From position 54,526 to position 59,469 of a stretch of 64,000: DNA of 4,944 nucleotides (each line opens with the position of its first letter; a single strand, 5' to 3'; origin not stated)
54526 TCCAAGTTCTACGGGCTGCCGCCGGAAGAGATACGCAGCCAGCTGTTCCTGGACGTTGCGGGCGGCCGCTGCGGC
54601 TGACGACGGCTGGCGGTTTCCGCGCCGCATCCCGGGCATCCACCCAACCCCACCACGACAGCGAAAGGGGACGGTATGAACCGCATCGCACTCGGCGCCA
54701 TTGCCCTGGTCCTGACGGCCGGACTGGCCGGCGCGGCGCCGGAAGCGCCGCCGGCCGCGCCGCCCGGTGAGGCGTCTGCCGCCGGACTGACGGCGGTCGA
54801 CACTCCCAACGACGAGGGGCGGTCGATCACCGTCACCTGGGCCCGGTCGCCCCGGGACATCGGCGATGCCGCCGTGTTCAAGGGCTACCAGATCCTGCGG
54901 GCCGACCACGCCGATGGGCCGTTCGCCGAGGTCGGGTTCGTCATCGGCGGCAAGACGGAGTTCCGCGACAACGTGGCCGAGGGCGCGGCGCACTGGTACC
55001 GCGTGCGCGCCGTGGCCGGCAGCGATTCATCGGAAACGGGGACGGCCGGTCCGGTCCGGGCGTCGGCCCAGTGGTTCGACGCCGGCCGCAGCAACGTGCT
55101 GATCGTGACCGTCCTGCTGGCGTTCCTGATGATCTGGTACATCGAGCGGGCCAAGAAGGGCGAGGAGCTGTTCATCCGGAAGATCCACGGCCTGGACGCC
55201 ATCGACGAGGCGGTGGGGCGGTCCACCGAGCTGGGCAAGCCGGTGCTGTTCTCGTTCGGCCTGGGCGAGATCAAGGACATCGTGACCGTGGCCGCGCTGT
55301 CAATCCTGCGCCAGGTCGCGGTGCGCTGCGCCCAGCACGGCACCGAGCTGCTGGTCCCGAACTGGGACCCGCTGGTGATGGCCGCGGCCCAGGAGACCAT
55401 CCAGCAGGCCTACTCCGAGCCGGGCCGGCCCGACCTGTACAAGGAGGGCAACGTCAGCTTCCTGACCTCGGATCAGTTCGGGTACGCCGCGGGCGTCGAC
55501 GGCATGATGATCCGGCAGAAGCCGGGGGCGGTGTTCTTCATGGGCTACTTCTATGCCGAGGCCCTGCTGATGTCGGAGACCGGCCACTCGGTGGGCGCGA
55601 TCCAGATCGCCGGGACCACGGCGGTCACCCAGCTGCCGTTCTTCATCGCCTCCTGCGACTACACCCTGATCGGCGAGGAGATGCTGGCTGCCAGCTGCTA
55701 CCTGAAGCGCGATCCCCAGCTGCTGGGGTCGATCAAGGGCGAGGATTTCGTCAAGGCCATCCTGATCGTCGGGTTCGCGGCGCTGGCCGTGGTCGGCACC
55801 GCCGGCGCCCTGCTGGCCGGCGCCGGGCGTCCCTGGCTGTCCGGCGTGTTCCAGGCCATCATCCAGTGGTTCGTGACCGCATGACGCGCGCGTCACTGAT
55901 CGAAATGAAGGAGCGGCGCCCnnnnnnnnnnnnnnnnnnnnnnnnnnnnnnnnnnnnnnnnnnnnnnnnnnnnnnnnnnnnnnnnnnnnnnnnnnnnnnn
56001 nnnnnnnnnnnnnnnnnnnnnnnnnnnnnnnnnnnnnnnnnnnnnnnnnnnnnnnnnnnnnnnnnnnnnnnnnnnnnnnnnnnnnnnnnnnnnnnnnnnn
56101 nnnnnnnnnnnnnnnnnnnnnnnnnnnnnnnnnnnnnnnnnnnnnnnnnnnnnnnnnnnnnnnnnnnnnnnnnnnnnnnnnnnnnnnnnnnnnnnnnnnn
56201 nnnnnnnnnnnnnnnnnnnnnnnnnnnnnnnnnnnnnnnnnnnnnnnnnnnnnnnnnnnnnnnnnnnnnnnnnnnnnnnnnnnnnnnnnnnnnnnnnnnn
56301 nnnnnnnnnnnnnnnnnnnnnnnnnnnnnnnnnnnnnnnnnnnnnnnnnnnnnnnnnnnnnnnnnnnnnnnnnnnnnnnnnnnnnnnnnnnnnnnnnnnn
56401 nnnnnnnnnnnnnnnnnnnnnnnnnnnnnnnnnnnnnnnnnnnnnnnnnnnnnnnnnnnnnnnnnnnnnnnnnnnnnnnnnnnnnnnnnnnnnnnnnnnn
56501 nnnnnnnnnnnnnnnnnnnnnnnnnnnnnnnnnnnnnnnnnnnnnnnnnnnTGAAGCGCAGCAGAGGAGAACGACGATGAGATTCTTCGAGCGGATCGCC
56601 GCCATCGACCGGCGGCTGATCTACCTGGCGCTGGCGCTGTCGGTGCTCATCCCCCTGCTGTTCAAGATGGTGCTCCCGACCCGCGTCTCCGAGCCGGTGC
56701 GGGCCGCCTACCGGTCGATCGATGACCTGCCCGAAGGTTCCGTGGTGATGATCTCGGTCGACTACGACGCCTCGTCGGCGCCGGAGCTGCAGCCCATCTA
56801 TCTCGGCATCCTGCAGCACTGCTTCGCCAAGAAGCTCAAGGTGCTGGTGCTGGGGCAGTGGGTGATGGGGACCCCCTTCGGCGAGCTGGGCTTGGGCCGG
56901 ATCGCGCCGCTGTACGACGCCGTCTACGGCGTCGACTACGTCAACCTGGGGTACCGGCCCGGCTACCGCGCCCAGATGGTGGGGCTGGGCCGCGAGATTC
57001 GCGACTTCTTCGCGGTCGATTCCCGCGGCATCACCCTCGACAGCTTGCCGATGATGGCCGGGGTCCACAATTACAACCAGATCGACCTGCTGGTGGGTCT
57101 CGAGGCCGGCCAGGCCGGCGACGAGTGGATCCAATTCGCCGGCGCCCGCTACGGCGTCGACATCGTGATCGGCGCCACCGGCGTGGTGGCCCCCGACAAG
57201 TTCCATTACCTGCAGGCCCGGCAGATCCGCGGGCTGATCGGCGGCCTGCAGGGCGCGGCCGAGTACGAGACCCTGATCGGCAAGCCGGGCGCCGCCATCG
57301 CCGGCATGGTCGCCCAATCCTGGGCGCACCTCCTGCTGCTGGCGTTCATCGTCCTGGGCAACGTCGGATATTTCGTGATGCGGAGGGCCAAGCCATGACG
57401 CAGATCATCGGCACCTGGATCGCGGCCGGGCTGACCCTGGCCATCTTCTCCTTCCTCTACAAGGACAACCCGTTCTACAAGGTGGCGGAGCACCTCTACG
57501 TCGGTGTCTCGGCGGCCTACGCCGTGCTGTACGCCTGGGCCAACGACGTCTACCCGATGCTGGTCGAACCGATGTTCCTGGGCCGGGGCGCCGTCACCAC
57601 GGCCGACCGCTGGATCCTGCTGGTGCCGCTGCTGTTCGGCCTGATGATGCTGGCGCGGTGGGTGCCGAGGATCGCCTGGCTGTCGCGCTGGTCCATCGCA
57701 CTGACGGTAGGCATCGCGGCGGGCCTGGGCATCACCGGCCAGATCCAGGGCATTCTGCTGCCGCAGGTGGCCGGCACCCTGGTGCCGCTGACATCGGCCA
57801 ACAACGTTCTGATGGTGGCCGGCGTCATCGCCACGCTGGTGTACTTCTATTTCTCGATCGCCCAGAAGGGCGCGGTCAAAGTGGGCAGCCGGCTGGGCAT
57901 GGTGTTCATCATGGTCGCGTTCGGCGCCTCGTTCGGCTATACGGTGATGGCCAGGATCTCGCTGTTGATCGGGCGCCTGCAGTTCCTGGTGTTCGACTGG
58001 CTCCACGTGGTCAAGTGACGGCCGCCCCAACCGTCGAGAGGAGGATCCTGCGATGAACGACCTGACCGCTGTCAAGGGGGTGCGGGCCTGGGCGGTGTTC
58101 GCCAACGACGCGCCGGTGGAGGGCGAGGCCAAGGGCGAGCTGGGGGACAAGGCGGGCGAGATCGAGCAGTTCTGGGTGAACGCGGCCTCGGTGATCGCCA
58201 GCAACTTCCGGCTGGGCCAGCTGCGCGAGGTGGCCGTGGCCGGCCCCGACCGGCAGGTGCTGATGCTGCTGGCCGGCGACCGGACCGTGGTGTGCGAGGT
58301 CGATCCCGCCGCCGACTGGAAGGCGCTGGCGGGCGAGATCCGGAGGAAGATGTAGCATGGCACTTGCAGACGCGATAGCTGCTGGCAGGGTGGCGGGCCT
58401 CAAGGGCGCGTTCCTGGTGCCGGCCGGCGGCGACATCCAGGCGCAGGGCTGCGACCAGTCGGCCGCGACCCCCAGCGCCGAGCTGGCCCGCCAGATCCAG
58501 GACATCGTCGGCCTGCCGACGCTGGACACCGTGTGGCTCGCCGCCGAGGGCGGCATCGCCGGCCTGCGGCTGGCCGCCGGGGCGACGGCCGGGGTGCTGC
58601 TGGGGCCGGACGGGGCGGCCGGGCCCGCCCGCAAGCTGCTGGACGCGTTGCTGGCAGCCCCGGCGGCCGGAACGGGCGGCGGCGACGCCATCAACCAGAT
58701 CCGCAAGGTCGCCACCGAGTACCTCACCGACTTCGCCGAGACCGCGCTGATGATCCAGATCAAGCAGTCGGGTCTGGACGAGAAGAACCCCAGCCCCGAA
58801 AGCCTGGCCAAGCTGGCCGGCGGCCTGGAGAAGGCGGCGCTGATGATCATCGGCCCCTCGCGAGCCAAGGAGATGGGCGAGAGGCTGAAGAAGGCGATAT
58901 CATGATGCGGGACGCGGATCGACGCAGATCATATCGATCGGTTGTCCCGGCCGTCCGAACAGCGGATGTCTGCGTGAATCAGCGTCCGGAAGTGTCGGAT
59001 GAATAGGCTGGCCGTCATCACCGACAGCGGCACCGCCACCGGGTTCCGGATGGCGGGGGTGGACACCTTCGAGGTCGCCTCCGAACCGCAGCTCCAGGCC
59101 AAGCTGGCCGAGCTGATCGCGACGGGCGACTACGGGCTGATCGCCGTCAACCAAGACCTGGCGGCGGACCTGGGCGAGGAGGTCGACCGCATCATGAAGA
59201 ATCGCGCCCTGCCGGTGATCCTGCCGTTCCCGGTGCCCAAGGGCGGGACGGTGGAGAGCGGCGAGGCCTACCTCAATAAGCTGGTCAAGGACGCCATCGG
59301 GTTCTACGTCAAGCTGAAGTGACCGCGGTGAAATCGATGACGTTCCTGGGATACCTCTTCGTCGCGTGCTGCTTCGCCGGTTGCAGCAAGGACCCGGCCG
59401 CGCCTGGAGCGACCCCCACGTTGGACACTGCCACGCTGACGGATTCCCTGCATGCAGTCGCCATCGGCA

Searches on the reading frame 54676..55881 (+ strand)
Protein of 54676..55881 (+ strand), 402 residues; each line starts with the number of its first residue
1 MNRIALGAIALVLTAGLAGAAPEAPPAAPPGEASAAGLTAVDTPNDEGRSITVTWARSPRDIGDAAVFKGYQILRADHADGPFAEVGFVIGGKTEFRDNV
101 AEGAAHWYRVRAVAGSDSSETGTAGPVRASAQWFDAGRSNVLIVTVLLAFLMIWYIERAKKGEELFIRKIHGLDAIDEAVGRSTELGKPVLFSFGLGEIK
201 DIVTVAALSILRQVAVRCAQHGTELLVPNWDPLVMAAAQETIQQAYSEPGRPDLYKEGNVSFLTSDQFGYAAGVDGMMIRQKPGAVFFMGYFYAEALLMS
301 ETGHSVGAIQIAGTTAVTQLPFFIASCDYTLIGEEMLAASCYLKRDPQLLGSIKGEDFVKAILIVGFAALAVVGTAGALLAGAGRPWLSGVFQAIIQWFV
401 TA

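Call 32: search_protein_families(library=pfam, proteins=[window:54676-55881:+], max_evalue=1)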
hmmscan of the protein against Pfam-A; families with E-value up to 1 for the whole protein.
window:54676-55881:+ (402 aa): 2 families
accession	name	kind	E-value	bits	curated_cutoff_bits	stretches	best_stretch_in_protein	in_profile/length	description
PF20539.3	DUF6754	-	6e-106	353.7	27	1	130-373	2-245/257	Domain of unknown function (DUF6754)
PF11686.13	DUF3283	-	0.12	12.8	25.8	1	152-178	22-48/61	Protein of unknown function (DUF3283)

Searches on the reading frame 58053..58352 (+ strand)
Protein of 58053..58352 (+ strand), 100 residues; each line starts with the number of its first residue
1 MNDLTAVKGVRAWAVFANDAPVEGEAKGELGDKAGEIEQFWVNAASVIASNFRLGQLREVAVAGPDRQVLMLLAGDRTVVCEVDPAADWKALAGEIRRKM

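Call 7: search_protein_families(library=pfam, proteins=[window:58053-58352:+], max_evalue=0.01)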
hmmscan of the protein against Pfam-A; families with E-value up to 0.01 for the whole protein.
window:58053-58352:+ (100 aa): 0 families

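Call 8: search_protein_families(library=ncbifam, proteins=[window:58053-58352:+], max_evalue=0.01)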
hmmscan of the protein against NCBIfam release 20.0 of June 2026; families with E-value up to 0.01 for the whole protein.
window:58053-58352:+ (100 aa): 0 families

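Call 86: search_protein_families(library=pfam, proteins=[window:58053-58352:+], max_evalue=10)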
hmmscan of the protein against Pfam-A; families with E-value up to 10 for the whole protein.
window:58053-58352:+ (100 aa): 0 families

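Call 93: predict_structure(protein=window:58053-58352:+)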
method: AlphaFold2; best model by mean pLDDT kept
length: 100 residues; sequences in the alignment: 1
mean_pLDDT: 63.9   pTM: 0.59
mean pLDDT of the five models: 63.9, 60.6, 56.8, 45.8, 43.6
residues with pLDDT >= 90: 0; 70-90: 44; 50-70: 35; < 50: 21
segments of 3 or more residues with pLDDT < 50: 20-36
pLDDT, mean of each block of 10 residues (from residue 1): 74 66 36 46 56 55 67 75 81 82
secondary structure, 60 per line:
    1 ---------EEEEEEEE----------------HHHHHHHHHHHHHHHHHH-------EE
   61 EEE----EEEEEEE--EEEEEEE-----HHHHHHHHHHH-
elements in order: E10-17 H34-51 E59-63 E68-74 E77-83 H89-99

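Call 96: fold_search(model_id=the predicted structure, library=pdb)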
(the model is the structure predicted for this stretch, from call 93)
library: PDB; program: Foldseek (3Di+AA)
matches with E <= 10: 1363; with E <= 0.001: 6
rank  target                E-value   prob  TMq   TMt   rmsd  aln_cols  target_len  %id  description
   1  5y3a_G                1.5e-04  1.00  0.50  0.46   6.1        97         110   14  Crystal structure of Ragulator complex (p18 49-161) (released 2017-12-27)
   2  7f8m_B                2.4e-04  1.00  0.59  0.52   4.3       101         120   18  Roadblock from Thorarchaeota SMTZ1-45 (released 2022-07-13)
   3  7yh1_A                4.7e-04  1.00  0.58  0.52   4.7       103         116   17  Roadblock from Candidatus Prometheoarchaeum syntrophicum strain MK-D1 (released 2023-07-19)
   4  9jue_E                6.9e-04  1.00  0.51  0.45   6.3       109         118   13  Roadblock3 homodimer structure from Candidatus Prometheoarchaeum syntrophicum strain MK-D1 (released 2024-10-16)
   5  5y3a_B                7.8e-04  1.00  0.50  0.45   6.1        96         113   14  Crystal structure of Ragulator complex (p18 49-161) (released 2017-12-27)
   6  6ehr_B                9.4e-04  1.00  0.50  0.42   5.5       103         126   16  The crystal structure of the human LAMTOR-RagA CTD-RagC CTD complex (released 2017-10-04)
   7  3kye_B                1.0e-03  1.00  0.58  0.50   5.3       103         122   16  Crystal Structure of Roadblock/LC7 Domain from Streptomyces avermitilis (released 2009-12-22)
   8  5x6v_D                1.0e-03  1.00  0.49  0.55   5.2        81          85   14  Crystal structure of human heteroheptameric complex (released 2017-12-06)
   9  5y3a_I                1.1e-03  1.00  0.53  0.56   5.0        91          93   16  Crystal structure of Ragulator complex (p18 49-161) (released 2017-12-27)
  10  7f8m_A                1.1e-03  1.00  0.62  0.55   3.8       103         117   17  Roadblock from Thorarchaeota SMTZ1-45 (released 2022-07-13)
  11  9jue_F                1.1e-03  1.00  0.52  0.46   6.1       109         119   13  Roadblock3 homodimer structure from Candidatus Prometheoarchaeum syntrophicum strain MK-D1 (released 2024-10-16)
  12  8j07_k5               1.1e-03  1.00  0.43  0.45   5.5        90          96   13  96nm repeat of human respiratory doublet microtubule and associated axonemal complexes (released 2023-07-26)
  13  5y39_G                1.2e-03  1.00  0.56  0.50   6.0       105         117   12  Crystal structure of Ragulator complex (p18 76-145) (released 2017-12-06)
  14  3kye_C                1.3e-03  1.00  0.59  0.51   4.5       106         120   17  Crystal Structure of Roadblock/LC7 Domain from Streptomyces avermitilis (released 2009-12-22)
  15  5x6v_B                1.7e-03  1.00  0.50  0.42   6.3        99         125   12  Crystal structure of human heteroheptameric complex (released 2017-12-06)
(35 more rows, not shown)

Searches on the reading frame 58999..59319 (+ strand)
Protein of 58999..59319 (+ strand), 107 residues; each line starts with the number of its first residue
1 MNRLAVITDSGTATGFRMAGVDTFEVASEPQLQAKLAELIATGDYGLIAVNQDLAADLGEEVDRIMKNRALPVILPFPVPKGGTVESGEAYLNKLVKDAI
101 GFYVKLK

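Call 7: search_protein_families(library=pfam, proteins=[window:58999-59319:+], max_evalue=0.01)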
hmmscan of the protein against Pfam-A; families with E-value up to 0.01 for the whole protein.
window:58999-59319:+ (107 aa): 1 family
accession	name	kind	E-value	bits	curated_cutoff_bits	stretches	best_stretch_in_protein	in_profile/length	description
PF01990.22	ATP-synt_F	-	4.5e-20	72.2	23.5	1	5-94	2-89/91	ATP synthase (F/14-kDa) subunit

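Call 8: search_protein_families(library=ncbifam, proteins=[window:58999-59319:+], max_evalue=0.01)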
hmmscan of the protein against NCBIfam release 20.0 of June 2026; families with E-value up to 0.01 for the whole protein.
window:58999-59319:+ (107 aa): 5 families
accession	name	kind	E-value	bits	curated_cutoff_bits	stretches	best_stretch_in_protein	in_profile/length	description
NF003047.0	PRK03957.1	equivalog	1.4e-14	54.3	101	1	3-105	2-99/100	V-type ATP synthase subunit F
NF002384.0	PRK01395.1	equivalog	3.8e-14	52.7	114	1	1-101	3-100/104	V-type ATP synthase subunit F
NF002577.0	PRK02228.1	equivalog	2.6e-09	37.6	112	1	3-101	3-96/101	V-type ATP synthase subunit F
NF002256.0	PRK01189.1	equivalog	0.00019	21.9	149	1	2-82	3-83/104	V-type ATP synthase subunit F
TIGR01101.1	V_ATP_synt_F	equivalog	0.0038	17.5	90.25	0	4-78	10-94/121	V-type ATPase subunit F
